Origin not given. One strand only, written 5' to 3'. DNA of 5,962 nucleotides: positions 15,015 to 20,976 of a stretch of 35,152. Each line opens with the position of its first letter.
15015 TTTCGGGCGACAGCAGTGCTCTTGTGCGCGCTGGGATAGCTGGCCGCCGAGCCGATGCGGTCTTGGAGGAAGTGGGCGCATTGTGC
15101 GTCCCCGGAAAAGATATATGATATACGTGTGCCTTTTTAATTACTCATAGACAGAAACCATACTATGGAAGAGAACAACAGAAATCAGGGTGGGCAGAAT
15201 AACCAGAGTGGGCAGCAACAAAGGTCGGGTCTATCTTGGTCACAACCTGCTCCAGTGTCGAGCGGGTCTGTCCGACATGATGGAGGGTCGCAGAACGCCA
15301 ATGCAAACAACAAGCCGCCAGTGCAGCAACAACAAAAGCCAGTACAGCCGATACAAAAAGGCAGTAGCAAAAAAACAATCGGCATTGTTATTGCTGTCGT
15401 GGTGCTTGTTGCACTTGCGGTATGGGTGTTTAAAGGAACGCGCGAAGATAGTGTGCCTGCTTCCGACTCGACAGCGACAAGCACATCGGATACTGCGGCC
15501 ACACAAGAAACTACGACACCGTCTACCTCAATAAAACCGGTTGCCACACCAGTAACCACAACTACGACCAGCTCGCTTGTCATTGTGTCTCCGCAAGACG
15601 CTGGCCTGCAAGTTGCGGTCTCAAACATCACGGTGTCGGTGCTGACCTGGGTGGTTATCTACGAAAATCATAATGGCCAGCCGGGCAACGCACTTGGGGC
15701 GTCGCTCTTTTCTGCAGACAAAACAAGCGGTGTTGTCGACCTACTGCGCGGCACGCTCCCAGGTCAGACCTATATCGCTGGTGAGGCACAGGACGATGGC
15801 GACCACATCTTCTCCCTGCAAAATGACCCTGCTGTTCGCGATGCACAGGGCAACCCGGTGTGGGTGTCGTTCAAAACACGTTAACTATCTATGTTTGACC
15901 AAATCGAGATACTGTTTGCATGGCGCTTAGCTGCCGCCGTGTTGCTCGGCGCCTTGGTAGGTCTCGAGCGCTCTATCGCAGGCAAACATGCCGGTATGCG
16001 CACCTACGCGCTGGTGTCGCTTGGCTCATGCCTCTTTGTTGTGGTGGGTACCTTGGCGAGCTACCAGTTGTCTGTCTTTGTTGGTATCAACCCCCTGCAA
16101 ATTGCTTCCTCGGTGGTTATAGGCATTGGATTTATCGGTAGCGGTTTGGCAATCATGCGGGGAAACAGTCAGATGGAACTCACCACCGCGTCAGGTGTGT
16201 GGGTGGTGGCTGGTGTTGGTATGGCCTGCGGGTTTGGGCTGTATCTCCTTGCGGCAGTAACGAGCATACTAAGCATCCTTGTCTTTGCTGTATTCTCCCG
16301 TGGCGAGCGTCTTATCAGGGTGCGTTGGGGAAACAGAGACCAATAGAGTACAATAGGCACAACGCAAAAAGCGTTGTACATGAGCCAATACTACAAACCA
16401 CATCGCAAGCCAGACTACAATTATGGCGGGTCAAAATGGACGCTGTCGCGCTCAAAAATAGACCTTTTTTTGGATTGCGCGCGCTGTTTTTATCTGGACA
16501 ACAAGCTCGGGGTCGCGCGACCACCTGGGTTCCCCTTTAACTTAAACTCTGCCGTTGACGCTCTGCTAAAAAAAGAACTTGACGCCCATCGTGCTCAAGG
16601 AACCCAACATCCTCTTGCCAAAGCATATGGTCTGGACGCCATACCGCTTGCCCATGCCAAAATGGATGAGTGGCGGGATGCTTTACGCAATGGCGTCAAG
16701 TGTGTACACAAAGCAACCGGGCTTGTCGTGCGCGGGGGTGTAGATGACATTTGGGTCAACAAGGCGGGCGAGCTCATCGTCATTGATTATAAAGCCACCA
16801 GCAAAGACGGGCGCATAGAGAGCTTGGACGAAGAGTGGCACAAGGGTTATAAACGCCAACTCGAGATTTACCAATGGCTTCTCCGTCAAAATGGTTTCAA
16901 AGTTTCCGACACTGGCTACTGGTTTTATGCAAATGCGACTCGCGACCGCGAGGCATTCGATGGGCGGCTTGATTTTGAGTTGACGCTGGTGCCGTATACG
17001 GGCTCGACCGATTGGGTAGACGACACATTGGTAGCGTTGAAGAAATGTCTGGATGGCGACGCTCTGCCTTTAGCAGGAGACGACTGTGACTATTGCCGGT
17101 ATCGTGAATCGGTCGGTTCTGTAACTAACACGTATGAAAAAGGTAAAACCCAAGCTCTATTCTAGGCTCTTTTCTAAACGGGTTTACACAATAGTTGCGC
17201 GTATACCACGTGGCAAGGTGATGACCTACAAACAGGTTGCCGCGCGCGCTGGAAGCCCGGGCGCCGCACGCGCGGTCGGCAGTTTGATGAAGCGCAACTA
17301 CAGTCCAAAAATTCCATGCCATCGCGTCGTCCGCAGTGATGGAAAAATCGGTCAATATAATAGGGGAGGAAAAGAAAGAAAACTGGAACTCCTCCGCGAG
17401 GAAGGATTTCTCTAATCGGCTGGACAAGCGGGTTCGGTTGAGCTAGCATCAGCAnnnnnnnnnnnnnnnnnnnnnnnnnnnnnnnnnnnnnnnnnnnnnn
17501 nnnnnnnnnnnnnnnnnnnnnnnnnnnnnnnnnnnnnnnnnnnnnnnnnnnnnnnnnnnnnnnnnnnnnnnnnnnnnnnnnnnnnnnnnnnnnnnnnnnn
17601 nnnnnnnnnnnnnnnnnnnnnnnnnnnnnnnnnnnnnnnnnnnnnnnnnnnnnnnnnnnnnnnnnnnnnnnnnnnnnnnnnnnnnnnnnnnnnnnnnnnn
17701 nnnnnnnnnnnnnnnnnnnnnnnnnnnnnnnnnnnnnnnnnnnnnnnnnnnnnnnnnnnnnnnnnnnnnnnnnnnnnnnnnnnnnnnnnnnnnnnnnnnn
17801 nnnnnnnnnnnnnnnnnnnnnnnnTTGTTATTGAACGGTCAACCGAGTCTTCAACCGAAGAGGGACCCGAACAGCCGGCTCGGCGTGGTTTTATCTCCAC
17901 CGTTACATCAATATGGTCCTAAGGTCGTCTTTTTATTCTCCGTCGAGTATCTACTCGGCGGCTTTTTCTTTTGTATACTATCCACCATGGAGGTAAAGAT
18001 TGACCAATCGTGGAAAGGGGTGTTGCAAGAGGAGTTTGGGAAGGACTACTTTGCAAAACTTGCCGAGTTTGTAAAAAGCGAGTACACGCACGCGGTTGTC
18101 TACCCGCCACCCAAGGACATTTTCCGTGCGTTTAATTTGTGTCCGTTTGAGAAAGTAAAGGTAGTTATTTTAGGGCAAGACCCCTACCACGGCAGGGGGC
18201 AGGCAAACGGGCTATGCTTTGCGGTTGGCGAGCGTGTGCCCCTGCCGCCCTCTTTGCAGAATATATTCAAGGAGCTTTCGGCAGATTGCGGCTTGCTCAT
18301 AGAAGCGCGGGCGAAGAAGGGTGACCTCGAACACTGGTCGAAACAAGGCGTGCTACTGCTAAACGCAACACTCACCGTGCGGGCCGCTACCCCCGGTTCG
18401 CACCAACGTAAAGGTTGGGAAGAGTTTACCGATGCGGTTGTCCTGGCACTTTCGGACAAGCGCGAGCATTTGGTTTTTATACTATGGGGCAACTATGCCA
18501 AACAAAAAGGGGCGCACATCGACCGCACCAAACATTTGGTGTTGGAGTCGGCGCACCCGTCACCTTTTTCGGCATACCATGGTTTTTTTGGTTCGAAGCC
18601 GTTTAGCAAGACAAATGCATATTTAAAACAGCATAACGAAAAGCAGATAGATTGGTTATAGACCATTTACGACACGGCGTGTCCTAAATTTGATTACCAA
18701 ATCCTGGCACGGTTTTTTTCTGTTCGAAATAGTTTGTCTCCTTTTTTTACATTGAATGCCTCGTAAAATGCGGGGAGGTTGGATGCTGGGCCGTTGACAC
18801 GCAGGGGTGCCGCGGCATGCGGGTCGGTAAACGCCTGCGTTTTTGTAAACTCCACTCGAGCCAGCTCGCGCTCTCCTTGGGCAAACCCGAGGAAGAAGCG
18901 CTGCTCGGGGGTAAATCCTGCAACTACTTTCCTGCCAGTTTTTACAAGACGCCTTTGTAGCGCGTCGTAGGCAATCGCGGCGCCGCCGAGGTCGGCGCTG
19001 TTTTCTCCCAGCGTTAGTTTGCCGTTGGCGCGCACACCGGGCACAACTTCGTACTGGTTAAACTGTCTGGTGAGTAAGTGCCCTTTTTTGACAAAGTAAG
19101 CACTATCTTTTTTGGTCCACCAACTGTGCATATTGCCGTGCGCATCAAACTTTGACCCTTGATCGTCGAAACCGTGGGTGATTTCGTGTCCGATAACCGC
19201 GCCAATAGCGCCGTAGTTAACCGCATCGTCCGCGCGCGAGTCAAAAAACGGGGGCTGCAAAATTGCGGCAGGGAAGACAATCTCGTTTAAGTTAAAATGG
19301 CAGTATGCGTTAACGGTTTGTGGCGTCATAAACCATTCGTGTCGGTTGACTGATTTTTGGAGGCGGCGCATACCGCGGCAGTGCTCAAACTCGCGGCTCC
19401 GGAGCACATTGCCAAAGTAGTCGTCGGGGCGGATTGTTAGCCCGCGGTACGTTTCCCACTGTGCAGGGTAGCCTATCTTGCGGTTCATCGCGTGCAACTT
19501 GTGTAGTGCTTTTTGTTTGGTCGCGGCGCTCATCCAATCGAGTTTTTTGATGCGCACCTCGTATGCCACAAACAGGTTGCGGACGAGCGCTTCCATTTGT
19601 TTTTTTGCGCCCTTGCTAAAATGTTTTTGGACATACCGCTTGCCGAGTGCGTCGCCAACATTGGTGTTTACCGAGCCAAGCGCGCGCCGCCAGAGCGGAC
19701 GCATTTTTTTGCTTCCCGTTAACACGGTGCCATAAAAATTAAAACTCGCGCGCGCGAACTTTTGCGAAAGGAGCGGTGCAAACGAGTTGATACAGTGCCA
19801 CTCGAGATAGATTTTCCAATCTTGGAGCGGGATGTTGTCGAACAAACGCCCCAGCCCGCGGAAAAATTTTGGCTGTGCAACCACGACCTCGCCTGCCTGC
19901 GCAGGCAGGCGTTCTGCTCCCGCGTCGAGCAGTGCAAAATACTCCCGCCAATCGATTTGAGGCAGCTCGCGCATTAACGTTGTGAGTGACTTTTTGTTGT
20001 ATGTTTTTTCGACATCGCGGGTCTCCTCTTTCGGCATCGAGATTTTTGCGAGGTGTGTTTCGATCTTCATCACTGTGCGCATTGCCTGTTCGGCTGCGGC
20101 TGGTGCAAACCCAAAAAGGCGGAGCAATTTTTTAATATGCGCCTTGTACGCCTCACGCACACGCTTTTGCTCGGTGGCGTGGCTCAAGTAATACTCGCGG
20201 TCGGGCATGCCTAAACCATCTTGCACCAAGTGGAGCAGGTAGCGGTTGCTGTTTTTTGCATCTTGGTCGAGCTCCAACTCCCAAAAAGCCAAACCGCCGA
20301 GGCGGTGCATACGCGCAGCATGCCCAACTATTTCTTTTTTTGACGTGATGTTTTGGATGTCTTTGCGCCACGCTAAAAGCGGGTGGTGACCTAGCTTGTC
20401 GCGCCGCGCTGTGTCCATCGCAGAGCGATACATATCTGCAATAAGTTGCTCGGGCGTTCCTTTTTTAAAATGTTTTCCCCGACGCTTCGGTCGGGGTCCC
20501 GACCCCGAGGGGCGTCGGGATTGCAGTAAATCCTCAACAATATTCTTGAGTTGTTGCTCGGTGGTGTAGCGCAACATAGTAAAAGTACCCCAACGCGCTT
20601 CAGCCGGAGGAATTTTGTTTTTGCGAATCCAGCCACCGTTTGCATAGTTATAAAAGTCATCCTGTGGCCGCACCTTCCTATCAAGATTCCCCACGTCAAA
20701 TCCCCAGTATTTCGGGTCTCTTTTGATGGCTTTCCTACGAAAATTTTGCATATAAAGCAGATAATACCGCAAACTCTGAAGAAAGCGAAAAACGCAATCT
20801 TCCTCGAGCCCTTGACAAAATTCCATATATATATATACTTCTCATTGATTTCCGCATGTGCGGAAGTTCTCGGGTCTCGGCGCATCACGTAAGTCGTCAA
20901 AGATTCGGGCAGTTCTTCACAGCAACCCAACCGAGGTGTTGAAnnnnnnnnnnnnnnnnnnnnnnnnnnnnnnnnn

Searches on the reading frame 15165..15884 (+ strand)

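Call 55: search_protein_families(library=pfam, proteins=[window:15165-15884:+])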
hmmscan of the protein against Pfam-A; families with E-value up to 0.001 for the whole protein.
window:15165-15884:+ (239 aa): 1 family
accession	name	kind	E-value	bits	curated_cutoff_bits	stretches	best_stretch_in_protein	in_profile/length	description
PF23951.1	DUF7282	-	0.0009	19.8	27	0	143-234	7-107/112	Domain of unknown function (DUF7282)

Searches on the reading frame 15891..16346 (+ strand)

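Call 55: search_protein_families(library=pfam, proteins=[window:15891-16346:+])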
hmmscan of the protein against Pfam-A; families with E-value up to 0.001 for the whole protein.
window:15891-16346:+ (151 aa): 1 family
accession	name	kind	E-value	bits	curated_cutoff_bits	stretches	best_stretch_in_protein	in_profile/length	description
PF02308.21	MgtC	-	1.3e-29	103.4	31.4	1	13-139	1-119/121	MgtC family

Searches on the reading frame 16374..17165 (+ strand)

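Call 55: search_protein_families(library=pfam, proteins=[window:16374-17165:+])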
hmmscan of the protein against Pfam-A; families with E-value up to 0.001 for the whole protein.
window:16374-17165:+ (263 aa): 1 family
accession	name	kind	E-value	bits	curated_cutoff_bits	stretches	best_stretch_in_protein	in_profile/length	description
PF12705.13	PDDEXK_1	-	1.9e-14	54.6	22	1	23-245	1-244/247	PD-(D/E)XK nuclease superfamily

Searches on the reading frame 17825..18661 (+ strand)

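Call 55: search_protein_families(library=pfam, proteins=[window:17825-18661:+])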
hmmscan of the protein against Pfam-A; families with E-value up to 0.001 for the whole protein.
window:17825-18661:+ (278 aa): 1 family
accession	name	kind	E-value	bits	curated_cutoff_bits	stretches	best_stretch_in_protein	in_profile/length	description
PF03167.25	UDG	-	9.5e-17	61.8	24.3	1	105-268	3-141/141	Uracil DNA glycosylase superfamily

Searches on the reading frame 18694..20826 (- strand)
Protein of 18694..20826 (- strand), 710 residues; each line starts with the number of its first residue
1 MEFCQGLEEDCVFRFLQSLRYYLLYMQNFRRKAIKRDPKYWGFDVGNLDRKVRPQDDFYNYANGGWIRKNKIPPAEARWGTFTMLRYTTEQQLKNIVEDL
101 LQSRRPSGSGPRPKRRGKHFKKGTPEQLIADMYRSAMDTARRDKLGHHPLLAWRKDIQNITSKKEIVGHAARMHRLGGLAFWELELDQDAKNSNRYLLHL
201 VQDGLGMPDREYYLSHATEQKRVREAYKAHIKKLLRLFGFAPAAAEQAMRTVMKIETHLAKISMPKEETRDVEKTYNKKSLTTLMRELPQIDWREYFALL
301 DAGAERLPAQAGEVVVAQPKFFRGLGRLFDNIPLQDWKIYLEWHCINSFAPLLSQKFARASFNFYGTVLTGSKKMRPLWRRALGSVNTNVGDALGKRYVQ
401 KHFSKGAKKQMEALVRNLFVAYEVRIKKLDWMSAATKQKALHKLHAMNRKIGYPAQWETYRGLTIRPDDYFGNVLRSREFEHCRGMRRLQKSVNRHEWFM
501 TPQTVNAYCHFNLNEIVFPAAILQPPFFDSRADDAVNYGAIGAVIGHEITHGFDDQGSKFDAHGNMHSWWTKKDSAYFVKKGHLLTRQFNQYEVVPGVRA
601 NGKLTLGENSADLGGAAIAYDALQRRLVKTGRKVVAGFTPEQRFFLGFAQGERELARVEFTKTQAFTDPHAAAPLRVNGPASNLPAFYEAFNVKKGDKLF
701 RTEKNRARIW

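Call 12: search_protein_families(library=pfam, proteins=[window:18694-20826:-])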
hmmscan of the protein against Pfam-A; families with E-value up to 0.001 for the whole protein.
window:18694-20826:- (710 aa): 2 families
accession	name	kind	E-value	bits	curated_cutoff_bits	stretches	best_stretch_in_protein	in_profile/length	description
PF05649.18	Peptidase_M13_N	-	5.8e-121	404.9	32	1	54-454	1-381/381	Peptidase family M13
PF01431.27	Peptidase_M13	-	3.2e-64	216.8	24.5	1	506-706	1-204/205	Peptidase family M13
